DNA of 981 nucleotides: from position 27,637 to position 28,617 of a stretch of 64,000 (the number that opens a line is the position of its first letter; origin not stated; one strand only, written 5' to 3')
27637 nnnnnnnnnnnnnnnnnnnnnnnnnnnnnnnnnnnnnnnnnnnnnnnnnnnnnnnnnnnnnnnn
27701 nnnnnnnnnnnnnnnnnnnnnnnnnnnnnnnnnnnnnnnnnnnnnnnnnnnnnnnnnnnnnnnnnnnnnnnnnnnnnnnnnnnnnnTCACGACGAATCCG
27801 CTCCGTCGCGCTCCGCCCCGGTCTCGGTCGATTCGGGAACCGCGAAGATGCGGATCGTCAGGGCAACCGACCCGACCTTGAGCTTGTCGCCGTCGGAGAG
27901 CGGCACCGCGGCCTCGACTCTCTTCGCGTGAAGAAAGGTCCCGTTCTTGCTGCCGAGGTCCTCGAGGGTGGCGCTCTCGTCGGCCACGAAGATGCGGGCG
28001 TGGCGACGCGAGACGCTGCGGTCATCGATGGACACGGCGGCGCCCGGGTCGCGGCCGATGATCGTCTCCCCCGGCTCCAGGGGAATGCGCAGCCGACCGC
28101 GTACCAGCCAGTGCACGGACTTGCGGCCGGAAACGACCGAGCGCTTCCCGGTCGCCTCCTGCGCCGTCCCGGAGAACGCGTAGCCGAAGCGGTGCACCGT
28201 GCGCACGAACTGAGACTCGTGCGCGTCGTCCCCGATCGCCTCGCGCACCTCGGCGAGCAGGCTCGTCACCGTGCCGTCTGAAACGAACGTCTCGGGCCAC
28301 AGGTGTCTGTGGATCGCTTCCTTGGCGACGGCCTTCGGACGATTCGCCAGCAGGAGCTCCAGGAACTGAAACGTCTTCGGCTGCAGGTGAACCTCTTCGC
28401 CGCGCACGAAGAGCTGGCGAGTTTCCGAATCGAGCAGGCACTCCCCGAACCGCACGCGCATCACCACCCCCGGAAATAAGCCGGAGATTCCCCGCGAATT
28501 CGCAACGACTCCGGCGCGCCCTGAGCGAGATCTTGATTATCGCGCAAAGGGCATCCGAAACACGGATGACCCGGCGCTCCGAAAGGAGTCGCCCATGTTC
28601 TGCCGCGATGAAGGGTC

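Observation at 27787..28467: FHA plus winged-helix transcription factor translationally coupled to a Ser/Thr kinase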

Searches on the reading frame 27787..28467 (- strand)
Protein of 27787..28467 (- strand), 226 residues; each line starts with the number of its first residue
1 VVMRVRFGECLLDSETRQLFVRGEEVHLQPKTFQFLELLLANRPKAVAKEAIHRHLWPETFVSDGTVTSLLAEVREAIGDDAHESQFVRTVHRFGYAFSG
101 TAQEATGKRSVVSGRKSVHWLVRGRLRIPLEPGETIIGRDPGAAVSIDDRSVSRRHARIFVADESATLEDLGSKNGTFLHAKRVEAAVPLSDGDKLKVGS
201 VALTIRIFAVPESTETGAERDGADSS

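Call 3: search_protein_families(library=pfam, proteins=[window:27787-28467:-], max_evalue=0.01)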
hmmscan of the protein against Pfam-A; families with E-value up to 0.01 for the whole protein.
window:27787-28467:- (226 aa): 3 families
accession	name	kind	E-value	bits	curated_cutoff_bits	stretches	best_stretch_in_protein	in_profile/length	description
PF00498.31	FHA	-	6.2e-19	68.6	20.7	1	135-199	1-67/67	FHA domain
PF00486.34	Trans_reg_C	-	2.2e-15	56.9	26.2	1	23-98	1-77/77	Transcriptional regulatory protein, C terminal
PF16697.10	Yop-YscD_cpl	-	1.9e-14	54.1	33.2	1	128-205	12-90/94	Inner membrane component of T3SS, cytoplasmic domain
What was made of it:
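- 27787..28467 (-): wHTH-FHA regulator gene (listed ORF 226 aa; probable start ATG 28461, 224 aa). Pfam Trans_reg_C + FHA (call 3).
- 28162..28461 (-): OmpR/PhoB-type winged helix-turn-helix domain (aa 1-100 from ATG 28461). Trans_reg_C E 2e-15 (call 3).
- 27841..28119 (-): FHA domain (aa 115-207). FHA E 6e-19 (call 3).
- On FHA domain (PF00498): 68.6 bits vs a cutoff of 20.7 (call 3).
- On OmpR/PhoB winged-helix output domain (Trans_reg_C, PF00486): 56.9 bits vs a cutoff of 26.2 (call 3).
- Checked: Pfam finds Trans_reg_C at aa 23-98 (E 2.2e-15, 56.9 bits, cutoff 26.2) and FHA at aa 135-199 (E 6.2e-19, 68.6 bits, cutoff 20.7) (call 3).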

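Call 6: search_protein_families(library=ncbifam, proteins=[window:27787-28467:-], max_evalue=0.01)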
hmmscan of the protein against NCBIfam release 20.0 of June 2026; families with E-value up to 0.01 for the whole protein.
window:27787-28467:- (226 aa): 38 families (the best 25 are shown)
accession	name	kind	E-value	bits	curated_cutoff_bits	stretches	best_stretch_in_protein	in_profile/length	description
NF049868.1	FhaB_Rv0019c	equivalog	8.1e-19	68.2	125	1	126-203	79-156/158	FHA domain-containing protein FhaB/FipA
NF052573.1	HisKinEspAMyxo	equivalog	2.7e-15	55.5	1400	1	129-218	42-129/755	serine histidine kinase EspA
NF041660.2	oxygluDhInhib_OdhI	equivalog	3.6e-12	46.3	200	1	127-203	50-125/130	oxoglutarate dehydrogenase inhibitor Odhl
NF033117.2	vanR_ACDEGLN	exception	7.2e-12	45.4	350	1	10-97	136-224/226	VanR-ABDEGLN family response regulator transcription factor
NF033120.0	vanR_FM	exception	2.1e-11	43.9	460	1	4-100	134-231/231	vancomycin resistance response regulator transcription factor, VanR-F/VanR-M family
NF033760.1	gliding_GltG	equivalog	5.8e-10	38.3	650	1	137-205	28-96/650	adventurous gliding motility protein GltG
NF007663.1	PRK10336.1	equivalog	6.2e-09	35.9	345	1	5-98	127-216/219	quorum sensing response regulator transcription factor QseB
NF053854.1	RespRegPhoBBctds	equivalog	8e-09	35.2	270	1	5-98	133-224/225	two-component system response regulator PhoB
TIGR03354.1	VI_FHA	hypoth_equivalog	1.6e-08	34.8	120.25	1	133-207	24-103/420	type VI secretion system-associated FHA domain protein TagH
NF045944.1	ResRegRpaBCyano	equivalog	1.8e-08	34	330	1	5-98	131-227/229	response regulator transcription factor RpaB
TIGR02154.1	PhoB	equivalog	2e-08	33.8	296.2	1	5-99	132-226/226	phosphate regulon transcriptional regulator PhoB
NF000403.1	vanR-C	exception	3.3e-07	30.1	480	1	11-97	141-228/231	vancomycin resistance response regulator transcription factor VanR-C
TIGR01387.1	cztR_silR_copR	subfamily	1.8e-06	27.7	279.2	1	9-98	129-218/218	heavy metal response regulator transcription factor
NF000404.1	vanR-D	exception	2.2e-06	27.3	500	1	18-97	149-229/232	vancomycin resistance response regulator transcription factor VanR-D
NF000401.1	vanR-A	exception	4.1e-06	26.4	500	1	12-97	141-228/231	vancomycin resistance response regulator transcription factor VanR-A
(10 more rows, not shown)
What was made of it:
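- Closest known: EspM. Different: EspM has the FHA domain at the N-terminus and a different HTH (24 bits vs a cutoff of 550, call 6).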

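Call 8: find_homologous_proteins(query=window:27787-28467:-, max_evalue=0.00001)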
Query window:27787-28467:- (226 aa): 4123 proteins with E <= 0.00001 among 5215 candidates; the best 120 are listed.
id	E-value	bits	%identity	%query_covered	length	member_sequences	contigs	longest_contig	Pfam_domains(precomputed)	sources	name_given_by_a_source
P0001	5.0e-140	482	99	99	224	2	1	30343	PF00498.32,PF16697.11,PF00486.35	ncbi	-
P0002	2.9e-117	408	84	98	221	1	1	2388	PF00498.32,PF16697.11,PF00486.35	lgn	-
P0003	1.4e-114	399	83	97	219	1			PF00498.32,PF16697.11,PF00486.35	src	-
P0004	1.1e-113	396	81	96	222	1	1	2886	PF00498.32,PF16697.11,PF00486.35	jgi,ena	-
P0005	6.2e-113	393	79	95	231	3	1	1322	PF00498.32,PF16697.11,PF00486.35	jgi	jgi:DNA-binding winged helix-turn-helix (wHTH) protein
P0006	3.5e-112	391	79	99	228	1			PF00498.32,PF16697.11,PF00486.35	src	-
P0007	3.9e-112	391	81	96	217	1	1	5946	PF00498.32,PF16697.11,PF00486.35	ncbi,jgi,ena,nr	ncbi:MAG TPA: FHA domain-containing protein [Thermoanaerobaculia bacterium]|nr:FHA domain-containing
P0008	2.2e-111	388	80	95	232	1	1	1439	PF00498.32,PF16697.11,PF00486.35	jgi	jgi:DNA-binding winged helix-turn-helix (wHTH) protein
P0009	2.3e-111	388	79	96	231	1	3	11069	PF00498.32,PF16697.11,PF00486.35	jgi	jgi:DNA-binding winged helix-turn-helix (wHTH) protein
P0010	2.8e-111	388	79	96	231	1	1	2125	PF00498.32,PF16697.11,PF00486.35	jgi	jgi:DNA-binding winged helix-turn-helix (wHTH) protein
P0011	2.5e-109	382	79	97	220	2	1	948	PF00498.32,PF16697.11,PF00486.35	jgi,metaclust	metaclust:\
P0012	5.3e-109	381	78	99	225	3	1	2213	PF00498.32,PF16697.11,PF00486.35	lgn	-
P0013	1.4e-108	379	78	96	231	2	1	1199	PF00498.32,PF16697.11,PF00486.35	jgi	-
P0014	1.8e-108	379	76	99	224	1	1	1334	PF00498.32,PF16697.11,PF00486.35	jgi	jgi:DNA-binding winged helix-turn-helix (wHTH) protein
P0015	5.3e-108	377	77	96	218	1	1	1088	PF00498.32,PF16697.11,PF00486.35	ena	-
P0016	4.1e-107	374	80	95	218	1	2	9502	PF00498.32,PF16697.11,PF00486.35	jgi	jgi:DNA-binding winged helix-turn-helix (wHTH) protein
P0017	2.7e-105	369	79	92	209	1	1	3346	PF00498.32,PF16697.11,PF00486.35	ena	-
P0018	1.5e-104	366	76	96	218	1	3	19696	PF00498.32,PF16697.11,PF00486.35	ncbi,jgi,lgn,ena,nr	ncbi:MAG TPA: FHA domain-containing protein [Thermoanaerobaculia bacterium]|nr:FHA domain-containing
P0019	4.5e-103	361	77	96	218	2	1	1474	PF00498.32,PF16697.11,PF00486.35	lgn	-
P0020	6.3e-103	361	78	96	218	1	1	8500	PF00498.32,PF16697.11,PF00486.35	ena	-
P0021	6.4e-103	361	76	96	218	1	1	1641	PF00498.32,PF16697.11,PF00486.35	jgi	jgi:DNA-binding winged helix-turn-helix (wHTH) protein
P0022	2.0e-102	359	76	95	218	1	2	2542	PF00498.32,PF16697.11,PF00486.35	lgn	-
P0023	1.1e-100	353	73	98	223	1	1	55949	PF00498.32,PF16697.11,PF00486.35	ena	-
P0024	2.0e-100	353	77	92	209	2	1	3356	PF00498.32,PF16697.11,PF00486.35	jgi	jgi:DNA-binding winged helix-turn-helix (wHTH) protein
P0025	3.5e-100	352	75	96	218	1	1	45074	PF00498.32,PF16697.11,PF00486.35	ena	-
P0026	4.9e-100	351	76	92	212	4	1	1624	PF00498.32,PF16697.11,PF00486.35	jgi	jgi:DNA-binding winged helix-turn-helix (wHTH) protein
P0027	7.9e-99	347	73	97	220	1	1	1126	PF00498.32,PF16697.11,PF00486.35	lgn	-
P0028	8.0e-97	341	75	96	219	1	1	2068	PF00498.32,PF16697.11,PF00486.35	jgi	jgi:DNA-binding winged helix-turn-helix (wHTH) protein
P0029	8.3e-97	341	73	96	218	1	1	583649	PF00498.32,PF16697.11,PF00486.35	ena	-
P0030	2.1e-96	339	72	96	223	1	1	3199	PF00498.32,PF16697.11,PF00486.35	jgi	jgi:DNA-binding winged helix-turn-helix (wHTH) protein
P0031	1.4e-95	337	70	99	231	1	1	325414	PF00498.32,PF16697.11,PF00486.35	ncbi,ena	-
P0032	2.0e-95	336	72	95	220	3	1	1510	PF00498.32,PF16697.11,PF00486.35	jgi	jgi:DNA-binding winged helix-turn-helix (wHTH) protein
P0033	2.2e-95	336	72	96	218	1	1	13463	PF00498.32,PF16697.11,PF00486.35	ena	-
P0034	2.5e-95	336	71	96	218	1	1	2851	PF00498.32,PF16697.11,PF00486.35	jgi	jgi:DNA-binding winged helix-turn-helix (wHTH) protein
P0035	2.7e-95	336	71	96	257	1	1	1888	PF00498.32,PF16697.11,PF00486.35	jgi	jgi:DNA-binding winged helix-turn-helix (wHTH) protein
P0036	5.6e-95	335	70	96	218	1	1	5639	PF00498.32,PF16697.11,PF00486.35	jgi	-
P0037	6.1e-95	335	70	95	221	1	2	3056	PF00498.32,PF16697.11,PF00486.35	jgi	jgi:DNA-binding winged helix-turn-helix (wHTH) protein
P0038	7.4e-95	334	80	84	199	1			PF00498.32,PF16697.11,PF00486.35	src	-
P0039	1.1e-94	334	71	95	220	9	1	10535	PF00498.32,PF16697.11,PF00486.35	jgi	jgi:DNA-binding winged helix-turn-helix (wHTH) protein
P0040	1.3e-94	334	71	96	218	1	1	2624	PF00498.32,PF16697.11,PF00486.35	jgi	jgi:DNA-binding winged helix-turn-helix (wHTH) protein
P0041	1.7e-94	333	72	96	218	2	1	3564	PF00498.32,PF16697.11,PF00486.35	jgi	jgi:DNA-binding winged helix-turn-helix (wHTH) protein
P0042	1.7e-94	333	72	96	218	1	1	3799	PF00498.32,PF16697.11,PF00486.35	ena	-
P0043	3.9e-94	332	69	96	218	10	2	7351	PF00498.32,PF16697.11,PF00486.35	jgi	-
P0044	4.3e-94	332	72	96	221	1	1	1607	PF00498.32,PF16697.11,PF00486.35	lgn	-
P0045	5.0e-94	332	72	95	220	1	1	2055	PF00498.32,PF16697.11,PF00486.35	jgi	jgi:DNA-binding winged helix-turn-helix (wHTH) protein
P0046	1.2e-93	331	71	96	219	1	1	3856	PF00498.32,PF16697.11,PF00486.35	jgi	jgi:DNA-binding winged helix-turn-helix (wHTH) protein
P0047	1.3e-93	330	70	96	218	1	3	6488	PF00498.32,PF16697.11,PF00486.35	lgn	-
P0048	1.7e-93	330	71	96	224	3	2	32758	PF00498.32,PF16697.11,PF00486.35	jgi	jgi:DNA-binding winged helix-turn-helix (wHTH) protein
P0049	2.1e-93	330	70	96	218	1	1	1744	PF00498.32,PF16697.11,PF00486.35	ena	-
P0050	2.3e-93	330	70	96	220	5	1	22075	PF00498.32,PF16697.11,PF00486.35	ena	-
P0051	2.9e-93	329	69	96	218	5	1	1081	PF00498.32,PF16697.11,PF00486.35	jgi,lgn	jgi:DNA-binding winged helix-turn-helix (wHTH) protein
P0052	4.2e-93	329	70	96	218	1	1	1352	PF00498.32,PF16697.11,PF00486.35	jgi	jgi:DNA-binding winged helix-turn-helix (wHTH) protein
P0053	5.7e-93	328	70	96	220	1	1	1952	PF00498.32,PF16697.11,PF00486.35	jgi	jgi:DNA-binding winged helix-turn-helix (wHTH) protein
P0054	6.5e-93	328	70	94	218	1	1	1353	PF00498.32,PF16697.11,PF00486.35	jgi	jgi:DNA-binding winged helix-turn-helix (wHTH) protein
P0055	1.1e-92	327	71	96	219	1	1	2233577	PF00498.32,PF16697.11,PF00486.35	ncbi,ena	-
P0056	1.3e-92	327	71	96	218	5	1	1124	PF00498.32,PF16697.11,PF00486.35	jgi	jgi:DNA-binding winged helix-turn-helix (wHTH) protein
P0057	2.1e-92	326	69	96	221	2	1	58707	PF00498.32,PF16697.11,PF00486.35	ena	-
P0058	2.1e-92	326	69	96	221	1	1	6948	PF00498.32,PF16697.11,PF00486.35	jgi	jgi:DNA-binding winged helix-turn-helix (wHTH) protein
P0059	2.1e-92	326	70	96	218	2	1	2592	PF00498.32,PF16697.11,PF00486.35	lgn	-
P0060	4.9e-92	325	73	95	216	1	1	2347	PF00498.32,PF16697.11,PF00486.35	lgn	-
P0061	6.5e-92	325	68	96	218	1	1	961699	PF00498.32,PF16697.11,PF00486.35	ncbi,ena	-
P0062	6.6e-92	325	68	96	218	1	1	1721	PF00498.32,PF16697.11,PF00486.35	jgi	jgi:DNA-binding winged helix-turn-helix (wHTH) protein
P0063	6.9e-92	325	68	96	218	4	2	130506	PF00498.32,PF16697.11,PF00486.35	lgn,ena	-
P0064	1.0e-91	324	69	96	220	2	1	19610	PF00498.32,PF16697.11,PF00486.35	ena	-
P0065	1.2e-91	324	68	96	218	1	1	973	PF00498.32,PF16697.11,PF00486.35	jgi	jgi:DNA-binding winged helix-turn-helix (wHTH) protein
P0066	1.7e-91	323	67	96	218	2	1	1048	PF00498.32,PF16697.11,PF00486.35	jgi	jgi:DNA-binding winged helix-turn-helix (wHTH) protein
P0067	1.8e-91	323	72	95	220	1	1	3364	PF00498.32,PF16697.11,PF00486.35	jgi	jgi:DNA-binding winged helix-turn-helix (wHTH) protein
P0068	3.3e-91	323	70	96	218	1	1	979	PF00498.32,PF16697.11,PF00486.35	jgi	jgi:DNA-binding winged helix-turn-helix (wHTH) protein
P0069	1.1e-90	321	75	88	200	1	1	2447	PF00498.32,PF16697.11,PF00486.35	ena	-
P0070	1.5e-90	320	70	95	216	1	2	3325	PF00498.32,PF16697.11,PF00486.35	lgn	-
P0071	1.6e-90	320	69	96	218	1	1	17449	PF00498.32,PF16697.11,PF00486.35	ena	-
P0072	2.5e-90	320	70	96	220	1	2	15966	PF00498.32,PF16697.11,PF00486.35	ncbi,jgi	jgi:DNA-binding winged helix-turn-helix (wHTH) protein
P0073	3.0e-90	319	75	88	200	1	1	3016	PF00498.32,PF16697.11,PF00486.35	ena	-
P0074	3.5e-90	319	67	96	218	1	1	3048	PF00498.32,PF16697.11,PF00486.35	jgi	jgi:DNA-binding winged helix-turn-helix (wHTH) protein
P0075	6.6e-90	318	68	96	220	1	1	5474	PF00498.32,PF16697.11,PF00486.35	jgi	jgi:DNA-binding winged helix-turn-helix (wHTH) protein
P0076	7.7e-90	318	71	96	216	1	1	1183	PF00498.32,PF16697.11,PF00486.35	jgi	jgi:DNA-binding winged helix-turn-helix (wHTH) protein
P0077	8.9e-90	318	68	96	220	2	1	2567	PF00498.32,PF16697.11,PF00486.35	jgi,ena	-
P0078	1.1e-89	318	70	96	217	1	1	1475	PF00498.32,PF16697.11,PF00486.35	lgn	-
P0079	1.3e-89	317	67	96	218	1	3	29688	PF00498.32,PF16697.11,PF00486.35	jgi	jgi:DNA-binding winged helix-turn-helix (wHTH) protein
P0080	2.8e-89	316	67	95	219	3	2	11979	PF00498.32,PF16697.11,PF00486.35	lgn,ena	-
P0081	2.9e-89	316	66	96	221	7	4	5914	PF00498.32,PF16697.11,PF00486.35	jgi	jgi:DNA-binding winged helix-turn-helix (wHTH) protein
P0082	3.1e-89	316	66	98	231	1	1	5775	PF00498.32,PF16697.11,PF00486.35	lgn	-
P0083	3.2e-89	316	68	96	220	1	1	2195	PF00498.32,PF16697.11,PF00486.35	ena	-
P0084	3.4e-89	316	68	96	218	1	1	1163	PF00498.32,PF16697.11,PF00486.35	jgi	-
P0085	3.5e-89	316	68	97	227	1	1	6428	PF00498.32,PF16697.11,PF00486.35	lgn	-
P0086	3.8e-89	316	66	96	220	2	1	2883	PF00498.32,PF16697.11,PF00486.35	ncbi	-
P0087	4.7e-89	315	68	96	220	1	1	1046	PF00498.32,PF16697.11,PF00486.35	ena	-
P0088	5.2e-89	315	70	93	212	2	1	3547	PF00498.32,PF16697.11,PF00486.35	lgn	-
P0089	7.5e-89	315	67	96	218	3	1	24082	PF00498.32,PF16697.11,PF00486.35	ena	-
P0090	7.8e-89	315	67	96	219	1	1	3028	PF00498.32,PF16697.11,PF00486.35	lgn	-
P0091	8.7e-89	315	67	95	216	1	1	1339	PF00498.32,PF16697.11,PF00486.35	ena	-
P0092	1.4e-88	314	67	96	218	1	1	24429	PF00498.32,PF16697.11,PF00486.35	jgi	jgi:DNA-binding winged helix-turn-helix (wHTH) protein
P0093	1.6e-88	314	68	97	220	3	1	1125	PF00498.32,PF16697.11,PF00486.35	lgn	-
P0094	1.7e-88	314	67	96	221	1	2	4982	PF00498.32,PF16697.11,PF00486.35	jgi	jgi:DNA-binding winged helix-turn-helix (wHTH) protein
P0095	1.8e-88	314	67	96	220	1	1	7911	PF00498.32,PF16697.11,PF00486.35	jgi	jgi:DNA-binding winged helix-turn-helix (wHTH) protein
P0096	1.8e-88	314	66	96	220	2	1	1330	PF00498.32,PF16697.11,PF00486.35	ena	-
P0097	1.9e-88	313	67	96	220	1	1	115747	PF00498.32,PF16697.11,PF00486.35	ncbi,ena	-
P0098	2.0e-88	313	66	96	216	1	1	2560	PF00498.32,PF16697.11,PF00486.35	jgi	jgi:DNA-binding winged helix-turn-helix (wHTH) protein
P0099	3.3e-88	313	65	96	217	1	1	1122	PF00498.32,PF16697.11,PF00486.35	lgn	-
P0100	3.7e-88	313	66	96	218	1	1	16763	PF00498.32,PF16697.11,PF00486.35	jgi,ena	jgi:DNA-binding winged helix-turn-helix (wHTH) protein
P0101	4.2e-88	312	67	96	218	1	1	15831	PF00498.32,PF16697.11,PF00486.35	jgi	jgi:DNA-binding winged helix-turn-helix (wHTH) protein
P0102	5.8e-88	312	65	97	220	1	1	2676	PF00498.32,PF16697.11,PF00486.35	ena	-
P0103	6.8e-88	312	68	95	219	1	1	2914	PF00498.32,PF16697.11,PF00486.35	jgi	jgi:DNA-binding winged helix-turn-helix (wHTH) protein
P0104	7.0e-88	312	67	97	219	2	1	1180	PF00498.32,PF16697.11,PF00486.35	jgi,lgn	-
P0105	9.6e-88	311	65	96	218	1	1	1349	PF00498.32,PF16697.11,PF00486.35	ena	-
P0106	1.0e-87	311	66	96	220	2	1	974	PF00498.32,PF16697.11,PF00486.35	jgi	-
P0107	1.1e-87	311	67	96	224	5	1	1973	PF00498.32,PF16697.11,PF00486.35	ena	-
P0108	1.9e-87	310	66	96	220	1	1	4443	PF00498.32,PF16697.11,PF00486.35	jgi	jgi:DNA-binding winged helix-turn-helix (wHTH) protein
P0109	3.0e-87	310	67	97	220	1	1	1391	PF00498.32,PF16697.11,PF00486.35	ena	-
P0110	3.6e-87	309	65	96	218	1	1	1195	PF00498.32,PF16697.11,PF00486.35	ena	-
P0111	5.1e-87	309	70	96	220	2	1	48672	PF00498.32,PF16697.11,PF00486.35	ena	-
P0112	5.4e-87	309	68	97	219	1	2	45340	PF00498.32,PF16697.11,PF00486.35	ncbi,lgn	-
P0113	5.7e-87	309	65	96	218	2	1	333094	PF00498.32,PF16697.11,PF00486.35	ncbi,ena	-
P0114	7.7e-87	308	69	92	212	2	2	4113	PF00498.32,PF16697.11,PF00486.35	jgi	jgi:DNA-binding winged helix-turn-helix (wHTH) protein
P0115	8.4e-87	308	66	96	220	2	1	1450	PF00498.32,PF16697.11,PF00486.35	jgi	-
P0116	1.3e-86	308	69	92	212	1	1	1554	PF00498.32,PF16697.11,PF00486.35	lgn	-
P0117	1.4e-86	307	68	92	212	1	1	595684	PF00498.32,PF16697.11,PF00486.35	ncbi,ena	-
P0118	1.6e-86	307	66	96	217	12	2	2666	PF00498.32,PF16697.11,PF00486.35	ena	-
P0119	1.9e-86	307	66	95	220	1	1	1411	PF00498.32,PF16697.11,PF00486.35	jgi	jgi:DNA-binding winged helix-turn-helix (wHTH) protein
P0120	2.1e-86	307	66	96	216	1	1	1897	PF00498.32,PF16697.11,PF00486.35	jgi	jgi:DNA-binding winged helix-turn-helix (wHTH) protein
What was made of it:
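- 27787..28467 (-): 99% identical 224-aa protein P0001 and 120 same-architecture homologues (call 8).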

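Call 9: find_related_loci(query=window:27787-28467:-, collection=genome_contigs, flank=6000)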
Query window:27787-28467:- (226 aa) in genome_contigs; peptide patterns used: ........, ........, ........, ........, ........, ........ (x = any residue, [..] = any of these).
221 stretches matched a pattern; 23 encode a relative of the query (tblastn E <= 1e-3); 23 distinct loci.
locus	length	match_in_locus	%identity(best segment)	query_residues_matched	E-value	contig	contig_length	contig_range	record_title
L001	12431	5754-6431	99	1-226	3e-147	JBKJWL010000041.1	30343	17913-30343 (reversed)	MAG: Thermoanaerobaculia bacterium isolate swi_bin.135 k127_4222864, whole genome shotgun sequence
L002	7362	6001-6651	76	3-219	3e-110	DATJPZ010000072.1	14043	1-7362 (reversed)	MAG TPA_asm: Thermoanaerobaculia bacterium isolate SMAG_U14926 k141_3113192, whole genome shotgun sequence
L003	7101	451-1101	76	2-218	2e-108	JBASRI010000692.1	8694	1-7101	MAG: Thermoanaerobaculia bacterium isolate MFD13520_ilm_asm_bin14 k127_311105, whole genome shotgun sequence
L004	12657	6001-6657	68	3-221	7e-93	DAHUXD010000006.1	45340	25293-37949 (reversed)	MAG TPA_asm: Acidobacteria bacterium isolate clean263 k141_10674, whole genome shotgun sequence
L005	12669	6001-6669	65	3-225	7e-92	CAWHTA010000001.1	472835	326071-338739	MAG: uncultured Acidobacteriota bacterium isolate MFD09206.bin.2.36 genome assembly, contig: contig_207, whole genome sh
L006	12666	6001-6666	46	3-220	3e-57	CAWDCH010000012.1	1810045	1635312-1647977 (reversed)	MAG: Vicinamibacteria bacterium isolate MFD04850.bin.1.102 genome assembly, contig: contig_1788, whole genome shotgun se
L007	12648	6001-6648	47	3-215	1e-56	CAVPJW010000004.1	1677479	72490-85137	MAG: uncultured Acidobacteriota bacterium isolate MFD10007.bin.1.176 genome assembly, contig: contig_23715, whole genome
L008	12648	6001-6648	43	3-222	1e-55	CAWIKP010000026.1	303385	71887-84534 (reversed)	MAG: uncultured Acidobacteriota bacterium isolate MFD05176.bin.2.36 genome assembly, contig: contig_48310, whole genome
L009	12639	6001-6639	48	3-216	3e-55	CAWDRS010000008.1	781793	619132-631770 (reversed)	MAG: uncultured Acidobacteriota bacterium isolate MFD04850.bin.2.282 genome assembly, contig: contig_21728, whole genome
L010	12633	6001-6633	45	3-214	1e-53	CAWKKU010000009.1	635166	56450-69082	MAG: Vicinamibacterales bacterium isolate MFD05454.bin.2.147 genome assembly, contig: contig_2807, whole genome shotgun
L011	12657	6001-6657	45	1-218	3e-51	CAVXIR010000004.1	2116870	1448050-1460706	MAG: Vicinamibacterales bacterium isolate MFD09212.bin.1.252 genome assembly, contig: contig_3581, whole genome shotgun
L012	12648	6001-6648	44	2-216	4e-51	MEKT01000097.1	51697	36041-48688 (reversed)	MAG: Acidobacteria bacterium RIFCSPLOWO2_02_FULL_65_29 rifcsplowo2_02_scaffold_2525, whole genome shotgun sequence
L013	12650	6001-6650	59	3-219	2e-50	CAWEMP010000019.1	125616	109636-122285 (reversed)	MAG: uncultured Acidobacteriota bacterium isolate MFD02809.bin.2.249 genome assembly, contig: contig_77252, whole genome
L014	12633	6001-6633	45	5-219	3e-53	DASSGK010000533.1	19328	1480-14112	MAG TPA_asm: Vicinamibacterales bacterium isolate SMAG_U1031 k141_196376, whole genome shotgun sequence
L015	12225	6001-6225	49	2-76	4e-21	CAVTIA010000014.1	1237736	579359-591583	MAG: uncultured Acidobacteriota bacterium isolate MFD06229.bin.1.1 genome assembly, contig: contig_9097, whole genome sh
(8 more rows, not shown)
